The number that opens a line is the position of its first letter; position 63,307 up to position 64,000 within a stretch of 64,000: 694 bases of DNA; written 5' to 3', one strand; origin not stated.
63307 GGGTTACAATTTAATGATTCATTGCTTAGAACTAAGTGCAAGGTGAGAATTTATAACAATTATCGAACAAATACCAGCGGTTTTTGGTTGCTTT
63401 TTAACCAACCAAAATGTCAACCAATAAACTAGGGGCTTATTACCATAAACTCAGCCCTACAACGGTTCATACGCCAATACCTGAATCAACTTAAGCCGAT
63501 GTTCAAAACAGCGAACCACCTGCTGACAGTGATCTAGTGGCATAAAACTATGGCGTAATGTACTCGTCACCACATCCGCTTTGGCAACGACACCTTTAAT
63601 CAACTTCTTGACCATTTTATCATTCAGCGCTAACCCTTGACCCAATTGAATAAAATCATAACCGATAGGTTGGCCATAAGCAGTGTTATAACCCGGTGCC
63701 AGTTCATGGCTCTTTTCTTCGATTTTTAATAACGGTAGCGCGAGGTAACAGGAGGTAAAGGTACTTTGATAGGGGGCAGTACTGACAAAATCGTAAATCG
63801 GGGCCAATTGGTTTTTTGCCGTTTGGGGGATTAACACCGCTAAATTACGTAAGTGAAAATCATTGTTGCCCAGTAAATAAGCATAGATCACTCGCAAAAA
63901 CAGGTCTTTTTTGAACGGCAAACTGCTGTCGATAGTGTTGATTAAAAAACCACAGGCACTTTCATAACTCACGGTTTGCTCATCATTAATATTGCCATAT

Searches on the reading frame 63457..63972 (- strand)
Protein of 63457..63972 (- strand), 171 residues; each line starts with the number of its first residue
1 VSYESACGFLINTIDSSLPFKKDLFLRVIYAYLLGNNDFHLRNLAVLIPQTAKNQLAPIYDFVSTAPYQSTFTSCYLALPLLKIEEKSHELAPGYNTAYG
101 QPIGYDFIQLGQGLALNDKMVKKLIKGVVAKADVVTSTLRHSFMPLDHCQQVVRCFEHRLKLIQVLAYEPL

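Call 75: search_protein_families(library=pfam, proteins=[window:63457-63972:-], max_evalue=0.000001)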
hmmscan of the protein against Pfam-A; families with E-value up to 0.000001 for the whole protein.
window:63457-63972:- (171 aa): 1 family
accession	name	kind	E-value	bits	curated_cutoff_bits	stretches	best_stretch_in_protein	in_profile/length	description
PF07804.18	HipA_C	-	7.2e-13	49.1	30.5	1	19-132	117-209/213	HipA-like C-terminal domain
